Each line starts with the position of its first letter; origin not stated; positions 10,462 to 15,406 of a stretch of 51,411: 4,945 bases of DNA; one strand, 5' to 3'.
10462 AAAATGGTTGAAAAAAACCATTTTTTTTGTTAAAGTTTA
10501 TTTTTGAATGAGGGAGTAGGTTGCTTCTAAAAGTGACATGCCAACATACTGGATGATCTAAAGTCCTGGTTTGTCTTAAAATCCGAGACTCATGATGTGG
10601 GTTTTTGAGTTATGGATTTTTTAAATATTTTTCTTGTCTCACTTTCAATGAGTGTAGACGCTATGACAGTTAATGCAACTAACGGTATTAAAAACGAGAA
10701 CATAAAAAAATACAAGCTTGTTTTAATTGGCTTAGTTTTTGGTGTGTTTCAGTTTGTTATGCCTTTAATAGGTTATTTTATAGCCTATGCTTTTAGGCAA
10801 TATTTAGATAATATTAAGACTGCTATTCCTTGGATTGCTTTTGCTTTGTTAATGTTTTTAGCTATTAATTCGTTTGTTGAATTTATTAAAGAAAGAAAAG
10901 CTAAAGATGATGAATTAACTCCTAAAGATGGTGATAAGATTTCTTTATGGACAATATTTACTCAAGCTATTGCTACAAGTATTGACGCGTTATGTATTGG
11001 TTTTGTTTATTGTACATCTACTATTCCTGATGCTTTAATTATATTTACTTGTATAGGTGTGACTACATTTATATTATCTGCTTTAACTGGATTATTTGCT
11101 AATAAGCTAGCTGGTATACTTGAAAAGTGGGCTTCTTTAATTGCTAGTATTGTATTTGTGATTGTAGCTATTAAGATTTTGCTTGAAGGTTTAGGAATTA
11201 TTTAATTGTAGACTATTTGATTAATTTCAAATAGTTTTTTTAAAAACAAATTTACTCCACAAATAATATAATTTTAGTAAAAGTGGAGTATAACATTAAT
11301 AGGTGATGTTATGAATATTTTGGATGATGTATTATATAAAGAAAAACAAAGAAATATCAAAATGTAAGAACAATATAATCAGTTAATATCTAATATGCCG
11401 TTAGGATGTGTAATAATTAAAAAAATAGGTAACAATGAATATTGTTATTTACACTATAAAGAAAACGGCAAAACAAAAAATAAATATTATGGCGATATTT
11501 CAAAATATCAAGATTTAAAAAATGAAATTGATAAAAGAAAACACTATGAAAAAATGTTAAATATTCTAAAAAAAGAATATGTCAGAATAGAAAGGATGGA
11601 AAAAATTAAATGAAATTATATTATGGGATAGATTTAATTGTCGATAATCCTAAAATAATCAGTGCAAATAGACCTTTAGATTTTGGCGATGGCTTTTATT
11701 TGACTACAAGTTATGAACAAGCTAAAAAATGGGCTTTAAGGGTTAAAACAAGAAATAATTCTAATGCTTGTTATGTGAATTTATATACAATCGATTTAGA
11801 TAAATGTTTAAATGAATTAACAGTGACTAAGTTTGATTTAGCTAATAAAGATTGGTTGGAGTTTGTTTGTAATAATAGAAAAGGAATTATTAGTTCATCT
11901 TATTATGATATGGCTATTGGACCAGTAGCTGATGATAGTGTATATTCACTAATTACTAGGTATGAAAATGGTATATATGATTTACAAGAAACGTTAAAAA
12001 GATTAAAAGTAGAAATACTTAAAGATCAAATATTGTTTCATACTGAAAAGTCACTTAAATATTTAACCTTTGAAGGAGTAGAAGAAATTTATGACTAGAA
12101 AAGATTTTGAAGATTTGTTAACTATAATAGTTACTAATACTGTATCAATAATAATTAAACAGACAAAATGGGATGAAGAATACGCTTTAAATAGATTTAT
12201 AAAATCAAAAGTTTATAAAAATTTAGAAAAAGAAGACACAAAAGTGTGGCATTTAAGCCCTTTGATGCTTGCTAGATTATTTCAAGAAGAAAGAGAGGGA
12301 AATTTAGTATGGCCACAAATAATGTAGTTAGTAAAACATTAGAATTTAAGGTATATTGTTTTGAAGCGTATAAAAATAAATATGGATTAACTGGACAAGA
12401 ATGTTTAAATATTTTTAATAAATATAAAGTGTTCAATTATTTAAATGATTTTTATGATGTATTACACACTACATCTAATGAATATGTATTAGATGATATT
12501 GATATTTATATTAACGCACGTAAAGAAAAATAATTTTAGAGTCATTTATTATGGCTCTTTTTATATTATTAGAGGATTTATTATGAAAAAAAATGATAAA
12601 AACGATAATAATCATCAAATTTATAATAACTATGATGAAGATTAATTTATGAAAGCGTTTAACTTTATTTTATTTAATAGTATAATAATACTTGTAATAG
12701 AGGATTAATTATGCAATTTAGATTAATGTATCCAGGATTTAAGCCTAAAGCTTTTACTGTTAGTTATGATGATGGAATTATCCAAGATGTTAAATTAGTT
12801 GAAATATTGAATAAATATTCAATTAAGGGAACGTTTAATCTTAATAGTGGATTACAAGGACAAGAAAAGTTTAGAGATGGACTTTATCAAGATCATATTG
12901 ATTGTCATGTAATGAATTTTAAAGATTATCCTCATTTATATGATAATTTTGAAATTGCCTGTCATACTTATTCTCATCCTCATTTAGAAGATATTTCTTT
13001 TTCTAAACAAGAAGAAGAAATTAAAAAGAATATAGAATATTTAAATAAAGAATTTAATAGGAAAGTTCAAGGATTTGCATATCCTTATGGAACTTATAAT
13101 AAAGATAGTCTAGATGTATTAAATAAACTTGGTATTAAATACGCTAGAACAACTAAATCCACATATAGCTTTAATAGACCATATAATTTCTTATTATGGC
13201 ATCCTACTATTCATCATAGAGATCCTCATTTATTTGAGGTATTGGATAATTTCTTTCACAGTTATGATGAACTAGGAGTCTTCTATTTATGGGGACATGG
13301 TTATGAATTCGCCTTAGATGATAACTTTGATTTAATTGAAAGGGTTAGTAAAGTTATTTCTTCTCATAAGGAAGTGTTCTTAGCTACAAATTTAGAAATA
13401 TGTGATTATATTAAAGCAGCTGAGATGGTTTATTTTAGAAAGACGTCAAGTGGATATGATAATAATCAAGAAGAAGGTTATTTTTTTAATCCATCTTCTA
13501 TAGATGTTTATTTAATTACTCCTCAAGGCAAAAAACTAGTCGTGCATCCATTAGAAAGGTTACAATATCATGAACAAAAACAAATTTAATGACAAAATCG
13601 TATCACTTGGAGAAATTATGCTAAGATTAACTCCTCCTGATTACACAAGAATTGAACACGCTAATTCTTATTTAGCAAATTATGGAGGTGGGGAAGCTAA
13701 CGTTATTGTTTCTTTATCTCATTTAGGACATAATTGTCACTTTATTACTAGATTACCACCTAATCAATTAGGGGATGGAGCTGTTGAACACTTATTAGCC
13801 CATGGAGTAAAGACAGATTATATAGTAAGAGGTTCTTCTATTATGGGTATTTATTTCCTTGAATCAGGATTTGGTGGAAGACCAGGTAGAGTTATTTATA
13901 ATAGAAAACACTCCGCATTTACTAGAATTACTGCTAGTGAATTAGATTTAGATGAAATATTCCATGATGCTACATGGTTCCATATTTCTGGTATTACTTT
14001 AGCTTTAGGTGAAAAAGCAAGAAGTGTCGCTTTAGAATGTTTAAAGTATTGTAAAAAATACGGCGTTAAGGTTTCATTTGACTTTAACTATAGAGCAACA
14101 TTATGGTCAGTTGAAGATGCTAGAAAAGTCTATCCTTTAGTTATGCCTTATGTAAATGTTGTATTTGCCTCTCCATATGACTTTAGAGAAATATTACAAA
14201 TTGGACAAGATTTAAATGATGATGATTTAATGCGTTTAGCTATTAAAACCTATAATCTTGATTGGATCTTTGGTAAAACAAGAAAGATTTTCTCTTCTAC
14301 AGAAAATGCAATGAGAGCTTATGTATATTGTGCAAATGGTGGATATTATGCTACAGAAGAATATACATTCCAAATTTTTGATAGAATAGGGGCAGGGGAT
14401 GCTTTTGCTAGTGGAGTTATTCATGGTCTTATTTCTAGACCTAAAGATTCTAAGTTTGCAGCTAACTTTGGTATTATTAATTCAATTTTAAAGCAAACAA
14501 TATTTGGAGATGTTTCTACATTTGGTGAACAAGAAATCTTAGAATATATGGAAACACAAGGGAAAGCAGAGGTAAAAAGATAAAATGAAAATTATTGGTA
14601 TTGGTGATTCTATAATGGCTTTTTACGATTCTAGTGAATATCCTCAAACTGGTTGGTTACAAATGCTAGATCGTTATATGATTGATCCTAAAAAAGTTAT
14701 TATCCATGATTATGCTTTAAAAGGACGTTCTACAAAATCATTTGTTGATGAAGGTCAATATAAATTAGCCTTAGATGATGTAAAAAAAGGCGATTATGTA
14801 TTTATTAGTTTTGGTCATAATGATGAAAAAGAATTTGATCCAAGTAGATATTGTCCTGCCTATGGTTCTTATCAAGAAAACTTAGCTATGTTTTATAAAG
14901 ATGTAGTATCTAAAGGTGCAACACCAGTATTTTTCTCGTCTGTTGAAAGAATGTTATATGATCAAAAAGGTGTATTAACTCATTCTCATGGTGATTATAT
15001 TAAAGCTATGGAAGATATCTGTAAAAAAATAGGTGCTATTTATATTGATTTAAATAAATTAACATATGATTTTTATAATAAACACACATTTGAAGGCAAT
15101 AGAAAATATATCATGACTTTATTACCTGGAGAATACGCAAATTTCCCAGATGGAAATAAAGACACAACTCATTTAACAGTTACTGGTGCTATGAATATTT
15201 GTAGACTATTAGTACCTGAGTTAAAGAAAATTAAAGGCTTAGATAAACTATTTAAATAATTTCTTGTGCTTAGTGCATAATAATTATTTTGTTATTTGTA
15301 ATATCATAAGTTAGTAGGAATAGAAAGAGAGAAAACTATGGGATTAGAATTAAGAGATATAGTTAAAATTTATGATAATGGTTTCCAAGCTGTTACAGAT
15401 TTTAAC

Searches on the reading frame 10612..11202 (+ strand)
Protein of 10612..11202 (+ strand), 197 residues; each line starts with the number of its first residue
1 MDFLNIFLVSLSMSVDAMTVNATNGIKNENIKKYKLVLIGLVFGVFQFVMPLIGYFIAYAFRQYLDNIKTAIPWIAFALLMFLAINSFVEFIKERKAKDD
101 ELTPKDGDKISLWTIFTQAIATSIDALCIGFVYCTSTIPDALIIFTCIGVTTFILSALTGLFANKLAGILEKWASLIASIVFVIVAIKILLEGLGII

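Call 19: search_protein_families(library=ncbifam, proteins=[window:10612-11202:+], max_evalue=0.00001)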
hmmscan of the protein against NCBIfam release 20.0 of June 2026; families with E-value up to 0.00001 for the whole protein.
window:10612-11202:+ (197 aa): 1 family
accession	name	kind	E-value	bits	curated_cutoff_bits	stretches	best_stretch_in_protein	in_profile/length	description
NF008546.0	PRK11469.1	equivalog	2.3e-18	66.6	214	1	1-191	1-183/188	manganese efflux pump MntP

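Call 20: search_protein_families(library=pfam, proteins=[window:10612-11202:+], max_evalue=0.00001)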
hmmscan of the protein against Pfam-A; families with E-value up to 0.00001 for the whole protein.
window:10612-11202:+ (197 aa): 1 family
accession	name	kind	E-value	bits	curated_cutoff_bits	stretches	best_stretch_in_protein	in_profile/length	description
PF02659.21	Mntp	-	1.9e-30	106.1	24.4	1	32-190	3-152/152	Putative manganese efflux pump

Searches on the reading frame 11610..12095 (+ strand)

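Call 19: search_protein_families(library=ncbifam, proteins=[window:11610-12095:+], max_evalue=0.00001)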
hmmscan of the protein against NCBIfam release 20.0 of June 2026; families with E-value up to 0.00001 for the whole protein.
window:11610-12095:+ (162 aa): 0 families

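Call 20: search_protein_families(library=pfam, proteins=[window:11610-12095:+], max_evalue=0.00001)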
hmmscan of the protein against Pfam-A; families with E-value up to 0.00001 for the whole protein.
window:11610-12095:+ (162 aa): 1 family
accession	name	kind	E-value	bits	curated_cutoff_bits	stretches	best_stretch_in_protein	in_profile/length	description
PF13151.12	DUF3990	-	3.7e-45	153.8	32.2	1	1-154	1-152/152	Protein of unknown function (DUF3990)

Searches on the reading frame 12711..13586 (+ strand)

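Call 19: search_protein_families(library=ncbifam, proteins=[window:12711-13586:+], max_evalue=0.00001)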
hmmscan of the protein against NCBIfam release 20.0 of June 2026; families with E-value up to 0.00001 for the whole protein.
window:12711-13586:+ (292 aa): 4 families
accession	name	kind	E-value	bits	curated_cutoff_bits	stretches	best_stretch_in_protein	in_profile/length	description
TIGR03933.1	PIA_icaB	equivalog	8.8e-11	41.8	248.35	1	14-150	73-212/245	intercellular adhesin biosynthesis polysaccharide N-deacetylase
NF050820.1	PolSacchBiosHfsH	equivalog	9.9e-10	38.5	400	1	16-138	37-152/249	oligosaccharide deacetylase HfsH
TIGR02873.1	spore_ylxY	hypoth_equivalog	1.1e-09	37.9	391.5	1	28-157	102-215/268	probable sporulation protein, polysaccharide deacetylase family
TIGR02764.1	spore_ybaN_pdaB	equivalog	3.1e-08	33.6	237.4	1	28-144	23-123/191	polysaccharide deacetylase family sporulation protein PdaB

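Call 20: search_protein_families(library=pfam, proteins=[window:12711-13586:+], max_evalue=0.00001)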
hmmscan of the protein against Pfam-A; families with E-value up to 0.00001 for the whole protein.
window:12711-13586:+ (292 aa): 1 family
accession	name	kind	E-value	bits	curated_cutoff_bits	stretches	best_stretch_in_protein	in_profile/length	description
PF01522.26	Polysacc_deac_1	-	1e-19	71.1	23.1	1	11-144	5-123/124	Polysaccharide deacetylase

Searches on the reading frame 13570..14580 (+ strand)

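Call 19: search_protein_families(library=ncbifam, proteins=[window:13570-14580:+], max_evalue=0.00001)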
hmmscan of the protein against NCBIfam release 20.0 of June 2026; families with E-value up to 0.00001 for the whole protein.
window:13570-14580:+ (337 aa): 10 families
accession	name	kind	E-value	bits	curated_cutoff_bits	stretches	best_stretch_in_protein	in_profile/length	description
NF041633.1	trifunc_aldol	exception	1.4e-93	314.3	700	1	6-337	240-580/580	KHG/KDPG aldolase/sugar kinase fusion protein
NF041332.1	KDG_KDGal_kin_Halo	equivalog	1.2e-58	199.1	440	1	9-337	3-320/320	bifunctional 2-dehydro-3-deoxygluconokinase/2-dehydro-3-deoxygalactonokinase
NF040938.1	KDG_KDGal_kin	equivalog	1e-37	129.9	400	1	10-322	1-297/305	bifunctional 2-dehydro-3-deoxygluconokinase/2-dehydro-3-deoxygalactonokinase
TIGR04382.1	myo_inos_iolC_N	equivalog_domain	4.2e-27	95.2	300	1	11-290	5-272/309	5-dehydro-2-deoxygluconokinase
NF006957.1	PRK09434.1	equivalog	1.5e-18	67.4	450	1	9-295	3-268/302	fructokinase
NF052444.1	DhDoxglucKinKdgK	equivalog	1.6e-16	60.6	400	1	10-218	3-210/303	2-dehydro-3-deoxygluconokinase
NF049991.1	TagKinase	equivalog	2.9e-11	42.7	420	1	9-282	9-270/321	tagatose kinase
NF047869.1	myo_kin_aldol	exception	3.6e-10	38.8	600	1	10-181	9-179/586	bifunctional 5-dehydro-2-deoxygluconokinase/5-dehydro-2-deoxyphosphogluconate aldolase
NF041134.1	R1P_kin_Thcocales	equivalog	4.8e-07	29.5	500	0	229-305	184-259/291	ADP-dependent ribose-1-phosphate kinase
TIGR02152.1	D_ribokin_bact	equivalog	2.8e-06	26.9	299.65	0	30-87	26-83/298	ribokinase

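Call 20: search_protein_families(library=pfam, proteins=[window:13570-14580:+], max_evalue=0.00001)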
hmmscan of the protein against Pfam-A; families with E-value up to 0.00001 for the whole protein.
window:13570-14580:+ (337 aa): 1 family
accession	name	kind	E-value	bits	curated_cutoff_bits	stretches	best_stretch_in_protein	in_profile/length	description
PF00294.29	PfkB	-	1.4e-27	97.3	25.8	1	8-293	2-274/302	pfkB family carbohydrate kinase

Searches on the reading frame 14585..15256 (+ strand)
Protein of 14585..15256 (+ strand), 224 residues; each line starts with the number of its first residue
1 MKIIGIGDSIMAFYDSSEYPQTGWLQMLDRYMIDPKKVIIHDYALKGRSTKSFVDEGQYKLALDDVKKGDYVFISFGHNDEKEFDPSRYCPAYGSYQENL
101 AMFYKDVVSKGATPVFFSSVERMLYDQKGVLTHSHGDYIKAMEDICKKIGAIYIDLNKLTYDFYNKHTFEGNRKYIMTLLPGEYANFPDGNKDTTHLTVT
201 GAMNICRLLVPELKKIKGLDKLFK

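Call 3: search_protein_families(library=pfam, proteins=[window:14585-15256:+], max_evalue=0.01)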
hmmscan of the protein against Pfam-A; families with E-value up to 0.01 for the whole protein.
window:14585-15256:+ (224 aa): 2 families
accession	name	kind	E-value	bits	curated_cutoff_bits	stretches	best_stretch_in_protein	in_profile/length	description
PF13472.12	Lipase_GDSL_2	-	3e-11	44.6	32.9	1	6-165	2-150/178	GDSL-like Lipase/Acylhydrolase family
PF00657.28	Lipase_GDSL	-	7.3e-06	26.7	23.6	1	4-202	2-201/208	GDSL-like Lipase/Acylhydrolase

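Call 19: search_protein_families(library=ncbifam, proteins=[window:14585-15256:+], max_evalue=0.00001)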
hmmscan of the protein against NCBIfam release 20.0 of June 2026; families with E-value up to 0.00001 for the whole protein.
window:14585-15256:+ (224 aa): 1 family
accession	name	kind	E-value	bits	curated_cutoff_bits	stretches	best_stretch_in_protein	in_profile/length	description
NF041897.1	pecacetest_PaeY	equivalog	5.8e-17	61.6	1000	1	2-81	276-355/549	pectin acetylesterase PaeY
